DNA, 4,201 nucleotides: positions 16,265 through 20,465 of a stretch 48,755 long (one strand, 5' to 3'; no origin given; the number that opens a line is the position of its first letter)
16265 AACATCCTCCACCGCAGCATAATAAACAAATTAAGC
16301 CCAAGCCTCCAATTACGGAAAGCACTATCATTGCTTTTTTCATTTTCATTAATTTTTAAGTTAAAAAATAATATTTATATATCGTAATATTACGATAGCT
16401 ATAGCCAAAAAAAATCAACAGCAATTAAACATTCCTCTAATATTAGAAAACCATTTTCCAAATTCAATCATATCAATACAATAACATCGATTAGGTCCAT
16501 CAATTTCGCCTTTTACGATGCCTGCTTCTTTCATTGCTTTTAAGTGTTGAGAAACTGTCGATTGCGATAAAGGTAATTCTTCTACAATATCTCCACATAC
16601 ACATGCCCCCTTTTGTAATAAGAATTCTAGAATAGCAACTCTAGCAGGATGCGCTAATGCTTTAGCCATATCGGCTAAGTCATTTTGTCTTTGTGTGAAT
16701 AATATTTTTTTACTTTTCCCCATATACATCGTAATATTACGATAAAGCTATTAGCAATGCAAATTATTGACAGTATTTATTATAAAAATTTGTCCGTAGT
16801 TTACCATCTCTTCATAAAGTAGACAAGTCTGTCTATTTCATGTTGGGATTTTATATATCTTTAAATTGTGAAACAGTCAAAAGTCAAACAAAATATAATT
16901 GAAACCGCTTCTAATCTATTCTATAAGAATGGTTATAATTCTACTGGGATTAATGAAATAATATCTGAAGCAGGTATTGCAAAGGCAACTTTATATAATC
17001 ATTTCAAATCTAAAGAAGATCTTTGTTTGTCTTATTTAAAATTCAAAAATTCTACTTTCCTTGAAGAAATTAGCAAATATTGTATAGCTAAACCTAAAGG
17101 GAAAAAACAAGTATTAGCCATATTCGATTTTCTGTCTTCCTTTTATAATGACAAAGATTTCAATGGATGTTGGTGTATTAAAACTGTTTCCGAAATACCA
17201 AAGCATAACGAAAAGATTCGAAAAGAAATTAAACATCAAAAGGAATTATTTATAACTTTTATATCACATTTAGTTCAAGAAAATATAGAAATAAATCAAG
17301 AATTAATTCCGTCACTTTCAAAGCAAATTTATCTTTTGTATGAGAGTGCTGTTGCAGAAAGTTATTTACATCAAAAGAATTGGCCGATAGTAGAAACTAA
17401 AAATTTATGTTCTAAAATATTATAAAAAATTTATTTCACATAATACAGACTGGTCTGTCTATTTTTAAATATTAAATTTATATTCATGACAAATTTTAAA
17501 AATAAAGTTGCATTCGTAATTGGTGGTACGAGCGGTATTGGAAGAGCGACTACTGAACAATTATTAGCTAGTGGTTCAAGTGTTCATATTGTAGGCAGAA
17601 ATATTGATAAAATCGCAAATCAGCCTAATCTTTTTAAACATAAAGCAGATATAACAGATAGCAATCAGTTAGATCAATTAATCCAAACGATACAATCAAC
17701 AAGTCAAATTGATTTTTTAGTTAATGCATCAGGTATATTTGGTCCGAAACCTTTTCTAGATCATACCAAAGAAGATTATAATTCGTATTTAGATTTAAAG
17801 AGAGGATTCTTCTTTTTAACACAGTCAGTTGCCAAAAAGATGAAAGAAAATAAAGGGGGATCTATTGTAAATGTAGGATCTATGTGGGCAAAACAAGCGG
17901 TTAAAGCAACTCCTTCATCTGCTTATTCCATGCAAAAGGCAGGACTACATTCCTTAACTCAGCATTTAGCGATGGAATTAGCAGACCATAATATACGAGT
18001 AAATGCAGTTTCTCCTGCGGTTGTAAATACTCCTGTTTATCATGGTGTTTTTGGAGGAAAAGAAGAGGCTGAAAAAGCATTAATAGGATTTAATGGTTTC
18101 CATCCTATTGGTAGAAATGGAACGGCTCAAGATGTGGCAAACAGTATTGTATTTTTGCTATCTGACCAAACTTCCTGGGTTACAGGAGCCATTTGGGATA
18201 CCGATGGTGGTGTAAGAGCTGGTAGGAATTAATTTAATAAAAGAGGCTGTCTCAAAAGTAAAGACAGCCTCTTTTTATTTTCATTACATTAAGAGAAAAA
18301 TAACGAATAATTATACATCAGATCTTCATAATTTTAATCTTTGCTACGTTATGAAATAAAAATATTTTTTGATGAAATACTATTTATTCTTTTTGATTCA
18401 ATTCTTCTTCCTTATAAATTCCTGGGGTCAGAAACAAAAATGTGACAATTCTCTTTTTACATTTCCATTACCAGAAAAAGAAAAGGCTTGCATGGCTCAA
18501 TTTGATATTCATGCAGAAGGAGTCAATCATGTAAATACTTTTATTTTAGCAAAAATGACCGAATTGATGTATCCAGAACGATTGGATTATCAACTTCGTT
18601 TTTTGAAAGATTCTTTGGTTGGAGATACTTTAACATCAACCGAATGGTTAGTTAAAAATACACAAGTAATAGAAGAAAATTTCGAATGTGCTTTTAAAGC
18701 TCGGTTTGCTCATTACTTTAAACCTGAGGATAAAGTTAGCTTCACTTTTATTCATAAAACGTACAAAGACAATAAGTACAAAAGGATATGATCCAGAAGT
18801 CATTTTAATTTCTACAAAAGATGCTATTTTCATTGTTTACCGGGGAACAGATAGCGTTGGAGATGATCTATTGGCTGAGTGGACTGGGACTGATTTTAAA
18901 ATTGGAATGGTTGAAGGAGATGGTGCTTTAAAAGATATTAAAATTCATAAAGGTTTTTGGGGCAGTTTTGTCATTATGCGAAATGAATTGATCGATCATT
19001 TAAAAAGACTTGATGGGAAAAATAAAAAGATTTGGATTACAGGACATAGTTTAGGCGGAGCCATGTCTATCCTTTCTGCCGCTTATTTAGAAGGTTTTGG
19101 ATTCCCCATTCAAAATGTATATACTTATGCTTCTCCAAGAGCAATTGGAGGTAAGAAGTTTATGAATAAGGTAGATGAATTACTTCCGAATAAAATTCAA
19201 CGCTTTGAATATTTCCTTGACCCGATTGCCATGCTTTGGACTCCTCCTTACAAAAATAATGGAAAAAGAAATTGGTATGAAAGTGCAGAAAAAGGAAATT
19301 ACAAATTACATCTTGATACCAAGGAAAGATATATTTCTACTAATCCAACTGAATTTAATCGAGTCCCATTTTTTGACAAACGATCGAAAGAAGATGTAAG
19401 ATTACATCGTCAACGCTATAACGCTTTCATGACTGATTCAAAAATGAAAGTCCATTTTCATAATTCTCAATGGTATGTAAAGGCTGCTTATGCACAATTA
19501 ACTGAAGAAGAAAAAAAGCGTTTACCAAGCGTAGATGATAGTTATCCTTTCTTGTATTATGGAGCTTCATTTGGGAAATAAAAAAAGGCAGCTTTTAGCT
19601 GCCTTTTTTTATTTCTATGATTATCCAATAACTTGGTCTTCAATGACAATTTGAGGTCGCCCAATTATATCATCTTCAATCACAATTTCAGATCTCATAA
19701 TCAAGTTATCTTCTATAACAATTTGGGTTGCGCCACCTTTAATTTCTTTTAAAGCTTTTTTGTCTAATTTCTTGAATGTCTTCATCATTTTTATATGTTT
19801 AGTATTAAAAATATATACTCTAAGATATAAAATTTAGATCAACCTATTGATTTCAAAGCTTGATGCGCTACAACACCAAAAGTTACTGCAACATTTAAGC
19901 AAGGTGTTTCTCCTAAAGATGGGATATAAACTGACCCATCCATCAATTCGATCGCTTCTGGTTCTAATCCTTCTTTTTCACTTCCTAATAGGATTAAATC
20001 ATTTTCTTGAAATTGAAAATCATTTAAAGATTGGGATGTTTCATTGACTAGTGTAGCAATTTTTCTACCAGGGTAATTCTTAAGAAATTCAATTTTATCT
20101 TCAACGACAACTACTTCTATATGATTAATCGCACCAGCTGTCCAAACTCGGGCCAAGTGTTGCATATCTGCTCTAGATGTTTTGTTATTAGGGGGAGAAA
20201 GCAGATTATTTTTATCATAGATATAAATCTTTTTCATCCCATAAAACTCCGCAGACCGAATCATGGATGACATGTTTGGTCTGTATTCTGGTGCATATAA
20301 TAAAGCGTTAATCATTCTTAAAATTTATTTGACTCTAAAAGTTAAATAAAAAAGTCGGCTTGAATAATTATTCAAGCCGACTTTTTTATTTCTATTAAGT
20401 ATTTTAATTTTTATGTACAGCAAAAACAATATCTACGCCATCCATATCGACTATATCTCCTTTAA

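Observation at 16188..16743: ArsR repressor plus an unannotated 34-aa Cys-rich membrane peptide, each behind the same perfect 16-bp palindrome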

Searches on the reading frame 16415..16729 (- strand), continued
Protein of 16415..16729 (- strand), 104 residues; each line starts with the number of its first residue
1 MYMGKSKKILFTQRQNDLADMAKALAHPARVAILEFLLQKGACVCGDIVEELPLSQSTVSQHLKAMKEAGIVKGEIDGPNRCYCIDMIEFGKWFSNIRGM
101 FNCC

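Call 42: search_protein_families(library=pfam, proteins=[L034:3858-4274:+, L054:4497-5531:+, L054:3871-4500:+, L019:4262-5332:+, L004:4694-5350:+, L010:4177-5337:+, L034:4718-5833:+], max_evalue=0.00001)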
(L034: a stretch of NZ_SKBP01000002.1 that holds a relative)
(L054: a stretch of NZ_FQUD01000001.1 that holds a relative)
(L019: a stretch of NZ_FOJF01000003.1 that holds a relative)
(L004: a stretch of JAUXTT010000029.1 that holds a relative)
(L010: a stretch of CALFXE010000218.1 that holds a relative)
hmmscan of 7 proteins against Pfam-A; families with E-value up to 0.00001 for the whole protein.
L034:3858-4274:+ (138 aa): 1 family
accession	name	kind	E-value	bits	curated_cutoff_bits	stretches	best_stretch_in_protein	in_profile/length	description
PF01451.26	LMWPc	-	1.8e-22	80.5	23.2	1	4-132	1-143/144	Low molecular weight phosphotyrosine protein phosphatase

L054:4497-5531:+ (344 aa): 1 family
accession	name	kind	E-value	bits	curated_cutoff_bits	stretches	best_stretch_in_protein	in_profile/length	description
PF01758.21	SBF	-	6.2e-57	192.8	24.3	1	52-246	3-190/191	Sodium Bile acid symporter family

L054:3871-4500:+ (209 aa): 0 families

L019:4262-5332:+ (356 aa): 1 family
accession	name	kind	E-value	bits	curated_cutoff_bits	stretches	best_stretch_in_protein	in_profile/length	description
PF01758.21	SBF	-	1.1e-59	201.8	24.3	1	59-253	3-190/191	Sodium Bile acid symporter family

L004:4694-5350:+ (218 aa): 1 family
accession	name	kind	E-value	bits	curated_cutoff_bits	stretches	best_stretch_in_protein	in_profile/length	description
PF00230.25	MIP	-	5.7e-50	170.6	25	1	3-209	8-222/222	Major intrinsic protein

L010:4177-5337:+ (386 aa): 1 family
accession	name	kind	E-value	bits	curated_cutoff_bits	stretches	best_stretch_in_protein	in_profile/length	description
PF01758.21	SBF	-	5e-61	206.2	24.3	1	88-283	2-190/191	Sodium Bile acid symporter family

L034:4718-5833:+ (371 aa): 1 family
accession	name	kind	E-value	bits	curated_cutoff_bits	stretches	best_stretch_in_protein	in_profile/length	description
PF02417.20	Chromate_transp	-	3.8e-80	268.2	28.6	2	9-170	2-164/166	Chromate transporter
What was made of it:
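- An aquaglyceroporin and Acr3 belong to sister operons (call 42).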

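Call 48: search_solved_structures(query=window:16415-16723:-, max_evalue=0.00001, show_alignments=3)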
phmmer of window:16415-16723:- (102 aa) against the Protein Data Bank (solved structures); distinct sequences matched with E-value up to 0.00001: 12.
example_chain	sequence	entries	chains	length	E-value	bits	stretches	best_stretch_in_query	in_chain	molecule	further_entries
6jmi_A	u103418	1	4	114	4.4e-08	36.9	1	17-87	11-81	Uncharacterized HTH-type transcriptional regulator Rv0081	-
8qkf_A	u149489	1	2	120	1.3e-07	35.4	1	17-81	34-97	ArsR family transcriptional regulator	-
2jsc_A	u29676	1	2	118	4e-07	33.8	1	11-83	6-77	Transcriptional regulator Rv1994c/MT2050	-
4ggg_A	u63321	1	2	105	5.4e-07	33.4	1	15-88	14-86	Repressor protein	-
3pqj_A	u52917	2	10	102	8.1e-07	32.8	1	11-72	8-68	Biofilm growth-associated repressor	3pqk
1r1u_A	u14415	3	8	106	2.6e-06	31.2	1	15-88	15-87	repressor protein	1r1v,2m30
2kjb_A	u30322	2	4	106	2.6e-06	31.2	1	15-88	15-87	CzrA protein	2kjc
6cdb_A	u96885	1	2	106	3.6e-06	30.7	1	15-88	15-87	ArsR family transcriptional regulator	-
2zkz_A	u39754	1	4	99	5e-06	30.3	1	11-77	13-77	Transcriptional repressor pagR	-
3f6v_A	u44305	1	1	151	5.4e-06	30.2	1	16-85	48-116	Possible transcriptional regulator, ArsR family protein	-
6cda_A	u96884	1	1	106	5.7e-06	30.1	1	15-88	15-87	ArsR family transcriptional regulator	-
3cuo_A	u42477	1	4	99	7.4e-06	29.7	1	15-84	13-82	Uncharacterized HTH-type transcriptional regulator ygaV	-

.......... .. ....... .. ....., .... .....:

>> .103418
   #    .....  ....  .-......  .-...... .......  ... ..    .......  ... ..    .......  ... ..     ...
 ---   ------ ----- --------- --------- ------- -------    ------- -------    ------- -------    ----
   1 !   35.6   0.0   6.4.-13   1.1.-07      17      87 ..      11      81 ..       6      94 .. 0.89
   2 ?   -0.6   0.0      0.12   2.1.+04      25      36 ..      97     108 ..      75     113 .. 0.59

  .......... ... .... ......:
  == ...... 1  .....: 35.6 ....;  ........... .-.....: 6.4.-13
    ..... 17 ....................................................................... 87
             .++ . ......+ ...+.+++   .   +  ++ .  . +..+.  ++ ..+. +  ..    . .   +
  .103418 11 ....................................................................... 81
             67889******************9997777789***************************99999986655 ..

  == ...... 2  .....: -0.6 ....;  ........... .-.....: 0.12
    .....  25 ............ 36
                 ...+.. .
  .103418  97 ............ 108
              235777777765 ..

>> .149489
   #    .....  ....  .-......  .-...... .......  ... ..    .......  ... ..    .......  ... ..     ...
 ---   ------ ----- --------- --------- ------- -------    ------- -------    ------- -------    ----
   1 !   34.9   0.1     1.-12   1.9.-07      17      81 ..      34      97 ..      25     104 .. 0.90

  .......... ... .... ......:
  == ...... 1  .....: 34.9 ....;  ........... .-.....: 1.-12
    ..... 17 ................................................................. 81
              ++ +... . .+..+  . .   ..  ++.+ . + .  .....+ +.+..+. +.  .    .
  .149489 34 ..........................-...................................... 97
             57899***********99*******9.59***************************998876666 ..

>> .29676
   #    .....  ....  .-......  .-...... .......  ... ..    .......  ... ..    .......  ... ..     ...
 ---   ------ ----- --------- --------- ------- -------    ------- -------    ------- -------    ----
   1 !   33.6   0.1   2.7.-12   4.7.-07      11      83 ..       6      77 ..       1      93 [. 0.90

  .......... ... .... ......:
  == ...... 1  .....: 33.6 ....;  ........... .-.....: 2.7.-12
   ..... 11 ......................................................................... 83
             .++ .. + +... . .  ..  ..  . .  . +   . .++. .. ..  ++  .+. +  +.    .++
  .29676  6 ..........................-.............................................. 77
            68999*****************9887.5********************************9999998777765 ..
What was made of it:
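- On ArArsR-type (fourth type) As(III)/MAs(III)-responsive ArsR: Distant PDB matches to ArsR-family repressors (call 48).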

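Call 49: list_cluster_members(proteins=[P0003, P0004, P0005, P0008, P0018, P0013, P0026])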
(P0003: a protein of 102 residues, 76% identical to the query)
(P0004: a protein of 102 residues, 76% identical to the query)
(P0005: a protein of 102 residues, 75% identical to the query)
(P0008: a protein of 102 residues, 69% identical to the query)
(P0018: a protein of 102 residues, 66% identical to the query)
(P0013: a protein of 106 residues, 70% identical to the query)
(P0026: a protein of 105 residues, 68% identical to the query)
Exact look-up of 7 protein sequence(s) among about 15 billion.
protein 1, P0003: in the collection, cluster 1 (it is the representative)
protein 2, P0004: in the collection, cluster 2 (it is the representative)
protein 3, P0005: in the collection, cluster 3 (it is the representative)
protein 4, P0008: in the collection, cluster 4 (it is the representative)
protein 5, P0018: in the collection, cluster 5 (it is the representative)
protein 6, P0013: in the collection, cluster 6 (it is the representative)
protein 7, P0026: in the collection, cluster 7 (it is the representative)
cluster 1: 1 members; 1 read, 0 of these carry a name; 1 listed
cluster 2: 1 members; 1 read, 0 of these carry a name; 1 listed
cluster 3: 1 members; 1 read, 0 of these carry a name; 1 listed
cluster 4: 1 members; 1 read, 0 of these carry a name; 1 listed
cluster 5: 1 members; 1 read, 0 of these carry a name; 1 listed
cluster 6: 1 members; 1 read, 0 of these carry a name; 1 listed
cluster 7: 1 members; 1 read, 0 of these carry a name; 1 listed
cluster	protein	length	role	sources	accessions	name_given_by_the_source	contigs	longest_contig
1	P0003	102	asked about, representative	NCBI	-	-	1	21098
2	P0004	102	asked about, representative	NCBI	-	-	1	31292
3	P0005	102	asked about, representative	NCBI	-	-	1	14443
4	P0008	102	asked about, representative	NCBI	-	-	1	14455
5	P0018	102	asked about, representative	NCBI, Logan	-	-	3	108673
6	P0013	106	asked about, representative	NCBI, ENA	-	-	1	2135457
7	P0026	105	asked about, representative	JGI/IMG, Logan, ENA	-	-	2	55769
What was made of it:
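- Tried and rejected: Cluster look-up returned no organism names (call 49).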

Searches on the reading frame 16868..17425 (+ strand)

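Call 5: search_protein_families(library=pfam, proteins=[window:16868-17425:+], max_evalue=0.1)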
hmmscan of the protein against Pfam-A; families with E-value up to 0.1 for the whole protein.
window:16868-17425:+ (185 aa): 3 families
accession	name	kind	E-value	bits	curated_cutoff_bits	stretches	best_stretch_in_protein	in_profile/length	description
PF00440.29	TetR_N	-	8.8e-16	57.9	24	1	10-53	1-44/47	Bacterial regulatory proteins, tetR family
PF16925.10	TetR_C_13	-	0.00013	22.7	27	1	78-173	1-101/109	Tetracyclin repressor-like, C-terminal domain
PF13022.12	HTH_Tnp_1_2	-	0.0042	17.6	27.9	1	14-67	15-66/122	Helix-turn-helix of insertion element transposase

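Call 6: search_protein_families(library=ncbifam, proteins=[window:16868-17425:+], max_evalue=1)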
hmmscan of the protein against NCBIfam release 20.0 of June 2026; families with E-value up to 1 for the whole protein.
window:16868-17425:+ (185 aa): 28 families (the best 25 are shown)
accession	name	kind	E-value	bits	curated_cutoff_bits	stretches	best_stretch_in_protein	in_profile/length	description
NF053878.1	FATransRegFadRBac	equivalog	1.9e-14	53.9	200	1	8-143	6-138/190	fatty acid metabolism transcriptional regulator FadR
NF053731.1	TransRegFasRMycb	equivalog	4.5e-13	49.4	330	1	4-137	10-140/199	HTH-type transcriptional activator FasR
NF051852.1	efflux_TF_MtrR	exception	1.5e-12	47.8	280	1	4-160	9-167/205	multidrug efflux system transcriptional repressor MtrR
NF058643.1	TranRegCurRPseudo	equivalog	1.5e-12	47.6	300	1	5-177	7-184/193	TetR family transcriptional repressor CurR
NF041196.1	ScbR_bind_reg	equivalog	2e-12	47.7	150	1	7-64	8-65/191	ScbR family autoregulator-binding transcription factor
NF051457.1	acryl_TF_AcuR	equivalog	8.9e-10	38.2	247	1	3-174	15-192/204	acrylate utilization transcriptional regulator AcuR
NF007949.0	PRK10668.1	equivalog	2.1e-08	33.9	271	1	5-67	11-73/216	multidrug efflux transporter transcriptional repressor AcrR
NF047866.1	TF_DicD_YjdC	equivalog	3.5e-08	33.8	240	1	8-184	4-178/191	division control transcriptional repressor DicD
NF037937.1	septum_RefZ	equivalog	6.1e-08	32.8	180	1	7-68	1-62/195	forespore capture DNA-binding protein RefZ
NF050111.1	TransRegSACE7040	equivalog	6.2e-08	32.8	250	1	7-83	3-78/186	SACE_7040 family transcriptional regulator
TIGR03968.1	mycofact_TetR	equivalog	8.7e-08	32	224.9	1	4-53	8-57/190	mycofactocin system transcriptional regulator MftR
NF053516.1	TranRepPrsAVib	equivalog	1.6e-07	31.4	300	1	2-70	3-71/208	TetR family transcriptional repressor PsrA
NF008647.0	PRK11640.1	equivalog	1.8e-07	31.5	267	1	8-184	4-178/191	transcriptional regulator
NF000040.3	Tn10_TetC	equivalog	1.7e-06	28.3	425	1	7-139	15-145/197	tetracyline resistance-associated transcriptional repressor TetC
NF007430.0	PRK09975.1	equivalog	1.9e-06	27.2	274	1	4-53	10-59/220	acrEF/envCD operon transcriptional regulator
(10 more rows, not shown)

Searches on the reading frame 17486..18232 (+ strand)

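Call 5: search_protein_families(library=pfam, proteins=[window:17486-18232:+], max_evalue=0.1)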
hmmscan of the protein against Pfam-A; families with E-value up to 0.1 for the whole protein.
window:17486-18232:+ (248 aa): 8 families
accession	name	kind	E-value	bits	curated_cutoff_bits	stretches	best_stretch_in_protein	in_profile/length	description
PF13561.12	adh_short_C2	-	1.2e-48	166.2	27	1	16-243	6-235/236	Enoyl-(Acyl carrier protein) reductase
PF00106.31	adh_short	-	1e-39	136.5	26.6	1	7-185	1-187/195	short chain dehydrogenase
PF23441.1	SDR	-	1.2e-13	51.6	27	1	148-243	164-255/258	SDR-like rossmann domain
PF08659.16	KR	-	1.7e-07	31.8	22.6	1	10-105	4-112/180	KR domain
PF13460.12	NAD_binding_10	-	1.6e-06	28.6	27.2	1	13-154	1-121/184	NAD(P)H-binding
PF01370.27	Epimerase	-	1.6e-06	28.1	20.9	1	10-87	2-77/240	NAD dependent epimerase/dehydratase family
PF16363.11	GDP_Man_Dehyd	-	0.00029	20.9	27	1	11-72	2-77/332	GDP-mannose 4,6 dehydratase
PF01367.25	5_3_exonuc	-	0.019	15.9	40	1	12-75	20-86/97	5'-3' exonuclease, C-terminal SAM fold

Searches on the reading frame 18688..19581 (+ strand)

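Call 43: search_protein_families(library=pfam, proteins=[window:18688-19581:+], max_evalue=0.00001)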
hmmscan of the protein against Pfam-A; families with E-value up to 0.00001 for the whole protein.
window:18688-19581:+ (297 aa): 1 family
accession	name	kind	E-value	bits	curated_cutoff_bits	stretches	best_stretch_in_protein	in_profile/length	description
PF01764.32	Lipase_3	-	2.4e-21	76.5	22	1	49-183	2-135/140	Lipase (class 3)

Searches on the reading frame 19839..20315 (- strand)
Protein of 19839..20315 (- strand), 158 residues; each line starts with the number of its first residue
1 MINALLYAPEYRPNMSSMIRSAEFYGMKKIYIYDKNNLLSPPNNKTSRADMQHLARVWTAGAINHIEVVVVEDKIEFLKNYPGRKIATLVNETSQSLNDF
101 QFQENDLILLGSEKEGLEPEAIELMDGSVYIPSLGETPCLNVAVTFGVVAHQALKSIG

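Call 43: search_protein_families(library=pfam, proteins=[window:19839-20315:-], max_evalue=0.00001)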
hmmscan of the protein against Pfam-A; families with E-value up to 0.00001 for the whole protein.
window:19839-20315:- (158 aa): 1 family
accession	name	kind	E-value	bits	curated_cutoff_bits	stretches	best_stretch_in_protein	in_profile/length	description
PF00588.24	SpoU_methylase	-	2.5e-24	86.5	29.7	1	3-150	3-141/142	SpoU rRNA Methylase family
